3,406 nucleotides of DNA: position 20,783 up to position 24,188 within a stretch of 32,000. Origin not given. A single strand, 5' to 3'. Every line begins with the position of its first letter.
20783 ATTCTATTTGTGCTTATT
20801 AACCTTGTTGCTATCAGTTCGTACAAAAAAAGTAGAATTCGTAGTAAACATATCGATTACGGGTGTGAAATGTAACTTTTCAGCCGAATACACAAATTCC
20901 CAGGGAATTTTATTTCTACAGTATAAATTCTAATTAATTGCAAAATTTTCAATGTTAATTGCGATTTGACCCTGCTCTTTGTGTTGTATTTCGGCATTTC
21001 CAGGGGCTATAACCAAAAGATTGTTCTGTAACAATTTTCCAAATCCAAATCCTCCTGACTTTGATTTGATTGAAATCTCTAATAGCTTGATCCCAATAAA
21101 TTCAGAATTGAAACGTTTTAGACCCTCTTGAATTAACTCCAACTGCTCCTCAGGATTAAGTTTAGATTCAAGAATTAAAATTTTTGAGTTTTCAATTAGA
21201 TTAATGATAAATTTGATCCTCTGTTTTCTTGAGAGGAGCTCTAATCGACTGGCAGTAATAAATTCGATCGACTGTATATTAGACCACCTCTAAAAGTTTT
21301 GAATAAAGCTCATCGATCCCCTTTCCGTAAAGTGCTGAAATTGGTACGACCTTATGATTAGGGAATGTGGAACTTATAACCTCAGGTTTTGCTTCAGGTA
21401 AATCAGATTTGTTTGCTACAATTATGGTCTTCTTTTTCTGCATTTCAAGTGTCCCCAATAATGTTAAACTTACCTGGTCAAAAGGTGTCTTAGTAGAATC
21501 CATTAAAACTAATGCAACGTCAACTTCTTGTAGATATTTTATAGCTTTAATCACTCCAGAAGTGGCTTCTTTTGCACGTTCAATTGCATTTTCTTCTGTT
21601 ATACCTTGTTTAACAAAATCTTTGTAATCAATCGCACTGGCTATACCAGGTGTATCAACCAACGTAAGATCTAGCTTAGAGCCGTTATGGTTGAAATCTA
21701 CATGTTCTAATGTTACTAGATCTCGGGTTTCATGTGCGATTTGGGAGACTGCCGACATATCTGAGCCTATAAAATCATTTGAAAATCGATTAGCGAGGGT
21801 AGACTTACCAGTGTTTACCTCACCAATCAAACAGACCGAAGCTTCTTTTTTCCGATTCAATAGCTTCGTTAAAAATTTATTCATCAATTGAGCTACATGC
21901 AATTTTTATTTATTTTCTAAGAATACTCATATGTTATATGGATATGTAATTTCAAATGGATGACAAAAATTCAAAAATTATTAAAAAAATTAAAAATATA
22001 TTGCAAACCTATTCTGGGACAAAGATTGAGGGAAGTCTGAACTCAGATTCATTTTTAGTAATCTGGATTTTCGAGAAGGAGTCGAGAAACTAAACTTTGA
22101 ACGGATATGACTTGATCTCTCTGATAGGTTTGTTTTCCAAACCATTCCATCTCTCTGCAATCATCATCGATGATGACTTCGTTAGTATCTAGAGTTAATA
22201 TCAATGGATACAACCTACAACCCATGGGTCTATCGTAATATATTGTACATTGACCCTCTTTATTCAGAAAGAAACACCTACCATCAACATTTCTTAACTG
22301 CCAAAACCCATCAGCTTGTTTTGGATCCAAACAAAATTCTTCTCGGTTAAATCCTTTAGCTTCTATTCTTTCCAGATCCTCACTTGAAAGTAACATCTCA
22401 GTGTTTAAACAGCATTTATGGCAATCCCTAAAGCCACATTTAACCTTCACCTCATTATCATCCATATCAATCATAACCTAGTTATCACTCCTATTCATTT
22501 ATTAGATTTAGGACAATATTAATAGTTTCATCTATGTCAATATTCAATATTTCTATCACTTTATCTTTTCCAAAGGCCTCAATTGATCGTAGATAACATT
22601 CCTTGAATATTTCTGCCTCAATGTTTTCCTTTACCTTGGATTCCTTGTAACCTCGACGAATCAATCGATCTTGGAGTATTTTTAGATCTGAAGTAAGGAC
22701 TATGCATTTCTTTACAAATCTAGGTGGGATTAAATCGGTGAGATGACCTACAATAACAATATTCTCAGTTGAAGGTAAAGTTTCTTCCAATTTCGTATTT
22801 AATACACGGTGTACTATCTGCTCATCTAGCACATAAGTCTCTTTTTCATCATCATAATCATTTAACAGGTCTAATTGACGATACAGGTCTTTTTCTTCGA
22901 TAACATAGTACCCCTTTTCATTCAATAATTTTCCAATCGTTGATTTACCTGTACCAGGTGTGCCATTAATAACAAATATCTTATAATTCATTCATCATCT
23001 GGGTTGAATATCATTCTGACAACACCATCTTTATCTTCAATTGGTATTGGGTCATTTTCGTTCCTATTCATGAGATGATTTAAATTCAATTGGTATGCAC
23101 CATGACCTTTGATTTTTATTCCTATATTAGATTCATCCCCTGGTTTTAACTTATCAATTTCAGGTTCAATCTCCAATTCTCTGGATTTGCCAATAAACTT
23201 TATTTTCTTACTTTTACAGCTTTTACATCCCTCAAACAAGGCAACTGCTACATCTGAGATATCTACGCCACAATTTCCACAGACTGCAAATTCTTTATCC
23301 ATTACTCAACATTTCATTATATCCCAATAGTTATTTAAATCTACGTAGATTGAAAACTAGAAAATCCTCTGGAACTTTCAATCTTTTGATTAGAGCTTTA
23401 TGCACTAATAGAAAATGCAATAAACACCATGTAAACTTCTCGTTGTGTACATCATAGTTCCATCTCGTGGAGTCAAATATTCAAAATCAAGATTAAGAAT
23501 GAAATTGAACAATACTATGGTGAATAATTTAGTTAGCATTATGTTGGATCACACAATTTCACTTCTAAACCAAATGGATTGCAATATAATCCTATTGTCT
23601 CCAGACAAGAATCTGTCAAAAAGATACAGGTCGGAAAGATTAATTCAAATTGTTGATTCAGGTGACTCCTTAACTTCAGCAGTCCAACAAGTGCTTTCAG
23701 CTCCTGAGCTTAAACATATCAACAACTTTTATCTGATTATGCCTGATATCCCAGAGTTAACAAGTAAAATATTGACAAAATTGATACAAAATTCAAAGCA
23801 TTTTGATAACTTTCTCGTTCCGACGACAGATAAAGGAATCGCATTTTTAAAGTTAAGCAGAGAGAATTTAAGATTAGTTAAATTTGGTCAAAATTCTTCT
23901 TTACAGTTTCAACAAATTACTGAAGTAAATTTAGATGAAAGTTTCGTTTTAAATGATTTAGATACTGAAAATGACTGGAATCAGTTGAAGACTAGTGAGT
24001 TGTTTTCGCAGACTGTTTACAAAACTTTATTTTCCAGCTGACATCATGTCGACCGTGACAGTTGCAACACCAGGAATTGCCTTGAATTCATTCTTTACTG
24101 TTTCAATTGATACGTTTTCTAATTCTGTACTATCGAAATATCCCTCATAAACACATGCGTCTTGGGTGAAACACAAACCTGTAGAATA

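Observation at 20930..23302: Complete, rearranged oapABC/arvABC small-GTPase module in an Asgard-type genome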

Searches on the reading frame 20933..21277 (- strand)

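Call 6: search_protein_families(library=pfam, proteins=[window:20933-21277:-], max_evalue=0.01)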
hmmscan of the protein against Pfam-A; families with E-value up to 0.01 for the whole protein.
window:20933-21277:- (115 aa): 1 family
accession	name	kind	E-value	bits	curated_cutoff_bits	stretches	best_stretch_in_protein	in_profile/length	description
PF09846.14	OapB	-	3.4e-11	43.5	27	1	13-95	2-88/104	Origin-associated protein OapB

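Call 7: search_protein_families(library=ncbifam, proteins=[window:20933-21277:-], max_evalue=0.01)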
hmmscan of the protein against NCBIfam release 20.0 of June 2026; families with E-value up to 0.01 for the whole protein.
window:20933-21277:- (115 aa): 0 families

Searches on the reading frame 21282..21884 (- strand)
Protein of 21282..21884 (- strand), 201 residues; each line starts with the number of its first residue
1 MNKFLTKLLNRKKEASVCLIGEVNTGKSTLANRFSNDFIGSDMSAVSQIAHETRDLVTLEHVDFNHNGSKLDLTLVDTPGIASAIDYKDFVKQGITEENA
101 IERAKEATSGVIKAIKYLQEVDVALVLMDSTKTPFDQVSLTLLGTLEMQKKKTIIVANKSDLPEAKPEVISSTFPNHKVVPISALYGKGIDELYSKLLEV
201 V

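Call 6: search_protein_families(library=pfam, proteins=[window:21282-21884:-], max_evalue=0.01)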
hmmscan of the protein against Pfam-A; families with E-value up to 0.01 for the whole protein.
window:21282-21884:- (201 aa): 13 families
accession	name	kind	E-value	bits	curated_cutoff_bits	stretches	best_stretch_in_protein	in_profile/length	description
PF01926.29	MMR_HSR1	-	6.3e-17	62.1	21.9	1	17-159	2-113/113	50S ribosome-binding GTPase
PF00009.33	GTP_EFTU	-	3.5e-11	43.5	26.5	2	115-199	87-184/188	Elongation factor Tu GTP binding domain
PF00350.29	Dynamin_N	-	1.2e-08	35.6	27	1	66-159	96-167/168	Dynamin family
PF08477.19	Roc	-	1.9e-07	31.8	27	1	17-80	2-65/119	Ras of Complex, Roc, domain of DAPkinase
PF03193.22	RsgA_GTPase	-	2.2e-07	31.3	30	1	6-83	98-170/174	RsgA GTPase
PF00735.24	Septin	-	1.2e-06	28.5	26.2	1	16-90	6-81/280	Septin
PF00025.27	Arf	-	3e-06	27.3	22.3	0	116-168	77-133/174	ADP-ribosylation factor family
PF02421.24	FeoB_N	-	6.3e-06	26.2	27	1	16-196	2-155/156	Ferrous iron transport protein B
PF00071.28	Ras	-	5.3e-05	23.3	21.6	0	17-80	2-57/162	Ras family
PF12631.12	MnmE_helical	-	0.0019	18.8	40.1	1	81-199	48-133/211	MnmE helical domain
PF16897.10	MMR_HSR1_Xtn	-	0.0021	18.5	35.2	1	107-197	15-100/106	C-terminal region of MMR_HSR1 domain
PF09547.16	SpoIVA_ATPase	-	0.0051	16.6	26.6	0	15-45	18-48/237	Stage IV sporulation protein A, ATPase domain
PF09439.16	SRPRB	-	0.0069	16.2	25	0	13-81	2-56/178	Signal recognition particle receptor beta subunit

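Call 7: search_protein_families(library=ncbifam, proteins=[window:21282-21884:-], max_evalue=0.01)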
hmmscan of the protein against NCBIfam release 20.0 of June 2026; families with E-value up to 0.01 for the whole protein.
window:21282-21884:- (201 aa): 25 families
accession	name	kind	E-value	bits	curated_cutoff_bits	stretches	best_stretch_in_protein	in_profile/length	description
TIGR03594.1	GTPase_EngA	equivalog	2.9e-20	72.7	306.7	1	12-200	173-345/432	ribosome biogenesis GTPase Der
NF000908.1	PRK00089.1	equivalog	5.4e-18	65.3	237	1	14-199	3-165/291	GTPase Era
NF003661.0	PRK05291.1-3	equivalog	1.3e-15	57.7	380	1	16-199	218-368/448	tRNA uridine-5-carboxymethylaminomethyl(34) synthesis GTPase MnmE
TIGR00450.1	mnmE_trmE_thdF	equivalog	5.2e-15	55.5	252.6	1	7-198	202-364/446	tRNA uridine-5-carboxymethylaminomethyl(34) synthesis GTPase MnmE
TIGR00231.1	small_GTP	domain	2.9e-14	53.2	42.5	1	13-196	2-161/164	GTP-binding protein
TIGR03918.1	GTP_HydF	equivalog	2.1e-13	49.9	325.55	1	14-199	7-165/392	[FeFe] hydrogenase H-cluster maturation GTPase HydF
TIGR00436.1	era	equivalog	1.8e-11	43.9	116.25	1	17-196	3-158/270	GTPase Era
TIGR03156.1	GTP_HflX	equivalog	1.1e-09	37.7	216.75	1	11-199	186-349/351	GTPase HflX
NF008955.0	PRK12297.1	equivalog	2.2e-08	33.4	406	1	147-200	272-327/429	GTPase ObgE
NF002828.0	PRK03003.1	equivalog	6.8e-08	31.5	631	1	12-200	38-199/477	ribosome biogenesis GTPase Der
TIGR03598.1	GTPase_YsxC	equivalog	6.9e-07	29.1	124.45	1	9-196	13-184/186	ribosome biogenesis GTP-binding protein YihA/YsxC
TIGR02729.1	Obg_CgtA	equivalog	1.1e-06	28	280.25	1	146-200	269-327/329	Obg family GTPase CgtA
NF008956.1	PRK12299.1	equivalog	1.3e-06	27.7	300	1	100-200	216-324/327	GTPase ObgE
TIGR03596.1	GTPase_YlqF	equivalog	1.8e-06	27.6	208.2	0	11-81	115-173/276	ribosome biogenesis GTPase YlqF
NF007071.0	PRK09518.1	equivalog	2.4e-06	26.4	953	1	11-200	268-430/706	bifunctional cytidylate kinase/GTPase Der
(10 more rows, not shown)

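Call 18: find_homologous_proteins(query=window:21282-21884:-, max_evalue=0.00001)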
Query window:21282-21884:- (201 aa): 122 proteins with E <= 0.00001 among 8000 candidates; the best 120 are listed. Only proteins of 110 to 352 residues were searched: fused or split forms outside these lengths cannot appear, so this answer is no evidence that the protein stands alone or is whole; lengths 'longer' or 'shorter' looks for them.
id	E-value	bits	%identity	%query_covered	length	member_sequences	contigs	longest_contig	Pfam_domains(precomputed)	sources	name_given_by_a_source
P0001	1.6e-122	424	100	100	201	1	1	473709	PF00735.25,PF01926.30,PF00025.28,PF08477.20,PF00350.30,PF02421.25,PF00009.34,PF03193.23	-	-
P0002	8.0e-98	343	81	100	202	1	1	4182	PF01926.30,PF00025.28,PF00350.30,PF02421.25,PF00009.34,PF03193.23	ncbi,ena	-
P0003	1.3e-94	333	78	100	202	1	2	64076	PF00735.25,PF01926.30,PF00025.28,PF08477.20,PF00350.30,PF00009.34,PF03193.23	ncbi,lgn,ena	-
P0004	6.1e-94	331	77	100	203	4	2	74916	PF01926.30,PF08477.20,PF00350.30,PF02421.25,PF00009.34,PF03193.23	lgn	-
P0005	1.0e-90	320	73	98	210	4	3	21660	PF00735.25,PF01926.30,PF08477.20,PF00350.30,PF02421.25,PF00009.34,PF03193.23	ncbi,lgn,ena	-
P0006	1.5e-89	317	74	98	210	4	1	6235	PF00735.25,PF01926.30,PF08477.20,PF00350.30,PF00009.34,PF03193.23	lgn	-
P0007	1.3e-86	307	68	100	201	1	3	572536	PF00735.25,PF01926.30,PF09439.17,PF08477.20,PF00350.30,PF02421.25,PF00009.34,PF03193.23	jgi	jgi:GTPase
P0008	1.4e-86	307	70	100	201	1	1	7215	PF00735.25,PF01926.30,PF00025.28,PF08477.20,PF00350.30,PF02421.25,PF00009.34,PF03193.23,PF00071.29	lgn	-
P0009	7.4e-85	301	71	99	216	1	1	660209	PF00735.25,PF01926.30,PF08477.20,PF00350.30,PF02421.25,PF00009.34,PF03193.23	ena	-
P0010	1.6e-79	284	65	100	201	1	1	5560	PF00735.25,PF01926.30,PF08477.20,PF00350.30,PF00009.34,PF03193.23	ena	-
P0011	2.5e-79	283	67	98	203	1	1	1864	PF00735.25,PF01926.30,PF08477.20,PF00350.30,PF02421.25,PF00009.34,PF03193.23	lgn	-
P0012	2.7e-79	283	67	100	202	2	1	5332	PF01926.30,PF00350.30,PF02421.25,PF00009.34,PF03193.23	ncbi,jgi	ncbi:MAG: Era-like GTP-binding protein [Candidatus Kariarchaeaceae archaeon]|jgi:small GTP-binding p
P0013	4.7e-78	279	66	100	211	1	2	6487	PF00735.25,PF01926.30,PF08477.20,PF00350.30,PF02421.25,PF00009.34,PF03193.23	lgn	-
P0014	2.2e-77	277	65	99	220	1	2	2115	PF00735.25,PF01926.30,PF00350.30,PF02421.25,PF00009.34,PF03193.23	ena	-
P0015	1.1e-76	275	65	100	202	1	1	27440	PF01926.30,PF00350.30,PF02421.25,PF00009.34,PF03193.23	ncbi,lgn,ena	-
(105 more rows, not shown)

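Call 23: find_related_loci(query=A1, collection=genome_contigs, flank=6000)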
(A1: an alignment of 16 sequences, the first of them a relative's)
Query A1 (201 aa) in genome_contigs; peptide patterns used: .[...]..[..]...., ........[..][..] (x = any residue, [..] = any of these).
600 stretches matched a pattern (row limit reached: there are more); 534 encode a relative of the query (tblastn E <= 1e-3); the best 80 are kept; 80 distinct loci.
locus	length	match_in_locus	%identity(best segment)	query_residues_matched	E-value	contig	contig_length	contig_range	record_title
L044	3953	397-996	81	1-200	6e-109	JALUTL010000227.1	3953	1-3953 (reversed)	MAG: Candidatus Heimdallarchaeota archaeon isolate S146_metabat2_scaf2bin.271 S146_NODE_31577_length_3953_cov_1.472556, 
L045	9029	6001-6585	51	3-197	2e-63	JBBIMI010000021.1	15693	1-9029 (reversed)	MAG: Candidatus Micrarchaeota archaeon isolate TCS170221_bin_229 NODE_3207_length_15693_cov_3.95786, whole genome shotgu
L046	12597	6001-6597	48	1-199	5e-63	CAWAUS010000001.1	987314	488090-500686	MAG: uncultured Methanobacteriaceae archaeon isolate MFD03899.bin.1.103 genome assembly, contig: contig_2002, whole geno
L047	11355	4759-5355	48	1-199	1e-61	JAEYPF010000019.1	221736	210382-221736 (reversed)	MAG: Methanobacteriota archaeon isolate OH_CBB_181 k127_1390986, whole genome shotgun sequence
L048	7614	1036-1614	49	8-200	8e-61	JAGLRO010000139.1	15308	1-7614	MAG: Candidatus Heimdallarchaeota archaeon isolate RS_9_2 ROV157_9.bin.2.fa_139, whole genome shotgun sequence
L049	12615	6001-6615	48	1-201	1e-60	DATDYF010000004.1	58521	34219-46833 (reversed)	MAG TPA_asm: Candidatus Nanoarchaeia archaeon isolate SMAG_U8158 k141_1084675, whole genome shotgun sequence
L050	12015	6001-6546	51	17-198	2e-60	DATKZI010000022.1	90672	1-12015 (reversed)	MAG TPA_asm: Candidatus Bathyarchaeia archaeon isolate SMAG_U14241 k141_3716571, whole genome shotgun sequence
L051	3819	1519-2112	49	3-200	2e-60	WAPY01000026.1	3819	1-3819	MAG: Candidatus Woesearchaeota archaeon isolate S145_55_esom k151_1522, whole genome shotgun sequence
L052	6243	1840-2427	48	4-199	2e-60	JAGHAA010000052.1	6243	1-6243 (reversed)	MAG: Candidatus Aenigmatarchaeota archaeon isolate AUK218 PB_MBMC_172_c_000000000025, whole genome shotgun sequence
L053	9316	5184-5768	47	5-199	3e-60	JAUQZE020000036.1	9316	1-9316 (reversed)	MAG: Candidatus Freyarchaeota archaeon isolate SQRJ_82 k255_1492859, whole genome shotgun sequence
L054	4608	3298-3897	47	1-200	3e-60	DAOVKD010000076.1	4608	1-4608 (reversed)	MAG TPA_asm: Candidatus Woesearchaeota archaeon isolate CSMAG_1410 CSMAG_1410_k141_1132892_length_4608_cov_27.3051, whol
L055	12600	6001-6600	47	1-200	7e-60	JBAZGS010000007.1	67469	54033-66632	MAG: Candidatus Nanoarchaeia archaeon isolate SO_2017_LW3_51 NODE_832_length_67469_cov_4.816281_LW162_2017, whole genome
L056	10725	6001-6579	49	5-197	7e-60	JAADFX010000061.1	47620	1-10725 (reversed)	MAG: Methanobacteriota archaeon isolate M_MaxBin.100 contig-127_3159, whole genome shotgun sequence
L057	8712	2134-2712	49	5-197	9e-60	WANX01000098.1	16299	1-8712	MAG: Candidatus Hydrothermarchaeota archaeon isolate S141_78_esom k151_65753, whole genome shotgun sequence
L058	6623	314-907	47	1-198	2e-59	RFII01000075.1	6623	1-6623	MAG: Candidatus Woesearchaeota archaeon isolate J072 k99_1331813, whole genome shotgun sequence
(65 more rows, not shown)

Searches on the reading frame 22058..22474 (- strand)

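Call 6: search_protein_families(library=pfam, proteins=[window:22058-22474:-], max_evalue=0.01)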
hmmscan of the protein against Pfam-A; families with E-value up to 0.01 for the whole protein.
window:22058-22474:- (139 aa): 1 family
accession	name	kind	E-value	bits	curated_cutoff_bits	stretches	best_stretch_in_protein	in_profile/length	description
PF03692.20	CxxCxxCC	-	1.9e-14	54.5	23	1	16-95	3-73/85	Putative zinc- or iron-chelating domain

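Call 7: search_protein_families(library=ncbifam, proteins=[window:22058-22474:-], max_evalue=0.01)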
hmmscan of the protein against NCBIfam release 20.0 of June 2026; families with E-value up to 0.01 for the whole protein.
window:22058-22474:- (139 aa): 0 families

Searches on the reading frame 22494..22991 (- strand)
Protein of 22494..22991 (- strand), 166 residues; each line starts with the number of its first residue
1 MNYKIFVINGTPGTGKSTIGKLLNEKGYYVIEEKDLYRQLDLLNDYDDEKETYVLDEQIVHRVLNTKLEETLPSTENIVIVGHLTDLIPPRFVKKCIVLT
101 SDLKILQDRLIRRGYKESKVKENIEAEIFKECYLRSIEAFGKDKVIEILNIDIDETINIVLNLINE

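Call 6: search_protein_families(library=pfam, proteins=[window:22494-22991:-], max_evalue=0.01)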
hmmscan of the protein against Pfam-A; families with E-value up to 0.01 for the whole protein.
window:22494-22991:- (166 aa): 6 families
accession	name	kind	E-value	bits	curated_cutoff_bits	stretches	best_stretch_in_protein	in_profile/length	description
PF13238.12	AAA_18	-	2.2e-25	90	29.4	1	7-130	2-128/128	AAA domain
PF13671.12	AAA_33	-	4.7e-06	27.4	27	1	6-80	2-75/143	AAA domain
PF13521.12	AAA_28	-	0.00013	22.7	27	1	6-33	2-30/164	AAA domain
PF09848.15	SLFN-g3_helicase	-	0.008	15.9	24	1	4-62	2-45/354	Schlafen group 3, DNA/RNA helicase domain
PF01712.25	dNK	-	0.0081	16.4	27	0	6-80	1-79/203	Deoxynucleoside kinase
PF20720.3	nSTAND3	-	0.0095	16.1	27.2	0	3-65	17-81/155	Novel STAND NTPase 3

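Call 7: search_protein_families(library=ncbifam, proteins=[window:22494-22991:-], max_evalue=0.01)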
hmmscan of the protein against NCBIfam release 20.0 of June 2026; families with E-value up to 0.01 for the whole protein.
window:22494-22991:- (166 aa): 5 families
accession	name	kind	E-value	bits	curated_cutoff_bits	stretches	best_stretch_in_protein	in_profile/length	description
NF003012.0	PRK03839.1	equivalog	1.6e-22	80.4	152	1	7-165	4-152/180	putative kinase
TIGR02173.1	cyt_kin_arch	equivalog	7.5e-11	42.3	102.1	1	5-163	2-167/169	(d)CMP kinase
NF005250.0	PRK06761.1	equivalog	7e-05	22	270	1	1-44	1-44/282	hypothetical protein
TIGR00152.1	TIGR00152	equivalog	0.0004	20.3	65.55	0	8-39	4-36/188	dephospho-CoA kinase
NF011099.0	PRK14526.1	equivalog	0.0014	18.4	223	1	7-52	4-49/211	adenylate kinase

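Call 31: search_solved_structures(query=window:22494-22991:-, max_evalue=0.001)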
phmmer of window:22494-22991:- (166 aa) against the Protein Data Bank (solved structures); distinct sequences matched with E-value up to 0.001: 5.
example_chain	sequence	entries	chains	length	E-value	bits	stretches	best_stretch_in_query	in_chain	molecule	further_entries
1rkb_A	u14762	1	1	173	1.1e-18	71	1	7-149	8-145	Protein AD-004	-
5jzv_A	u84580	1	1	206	1.2e-18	71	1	7-149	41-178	Adenylate kinase isoenzyme 6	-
3iij_A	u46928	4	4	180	1.3e-18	70.8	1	7-149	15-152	Coilin-interacting nuclear ATPase protein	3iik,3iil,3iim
1y63_A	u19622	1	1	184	3.7e-17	66.1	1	7-150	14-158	Lmaj004144AAA protein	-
4cvn_A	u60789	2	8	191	7.1e-14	55.4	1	5-164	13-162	PUTATIVE ADENYLATE KINASE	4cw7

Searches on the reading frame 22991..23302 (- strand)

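Call 6: search_protein_families(library=pfam, proteins=[window:22991-23302:-], max_evalue=0.01)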
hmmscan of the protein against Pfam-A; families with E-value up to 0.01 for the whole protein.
window:22991-23302:- (104 aa): 1 family
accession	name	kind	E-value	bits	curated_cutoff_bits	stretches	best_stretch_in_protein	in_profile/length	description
PF09845.14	OapC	-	6.6e-07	30.1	23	0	56-82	86-112/133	Origin-associated protein OapC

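Call 7: search_protein_families(library=ncbifam, proteins=[window:22991-23302:-], max_evalue=0.01)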
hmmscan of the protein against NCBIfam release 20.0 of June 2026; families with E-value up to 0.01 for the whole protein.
window:22991-23302:- (104 aa): 0 families

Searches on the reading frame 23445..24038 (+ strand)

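Call 6: search_protein_families(library=pfam, proteins=[window:23445-24038:+], max_evalue=0.01)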
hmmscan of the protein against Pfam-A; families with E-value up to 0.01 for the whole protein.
window:23445-24038:+ (198 aa): 2 families
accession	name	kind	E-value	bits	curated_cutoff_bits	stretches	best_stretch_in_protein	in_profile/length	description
PF01983.22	CofC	-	3.1e-14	53.1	22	1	1-156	1-151/217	Guanylyl transferase CofC like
PF12804.13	NTP_transf_3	-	0.0002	22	27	1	33-132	26-127/160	MobA-like NTP transferase domain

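Call 7: search_protein_families(library=ncbifam, proteins=[window:23445-24038:+], max_evalue=0.01)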
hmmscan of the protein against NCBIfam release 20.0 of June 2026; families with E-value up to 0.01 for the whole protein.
window:23445-24038:+ (198 aa): 4 families
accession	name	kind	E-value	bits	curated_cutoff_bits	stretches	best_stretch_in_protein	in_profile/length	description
TIGR03552.1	F420_cofC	equivalog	9.7e-24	84.1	105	1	3-181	2-187/196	2-phospho-L-lactate guanylyltransferase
TIGR04282.1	glyco_like_cofC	hypoth_equivalog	5.3e-08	32.9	134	1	12-178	12-189/189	TIGR04282 family arsenosugar biosynthesis glycosyltransferase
TIGR03310.1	matur_MocA_YgfJ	equivalog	0.00019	21.5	186.45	1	18-180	12-187/188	molybdenum cofactor cytidylyltransferase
NF011059.0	PRK14490.1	equivalog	0.00039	19.7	354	1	17-120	192-293/374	bifunctional molybdenum cofactor guanylyltransferase MobA/molybdopterin-guanine dinucleotide biosynthesis adaptor protein MobB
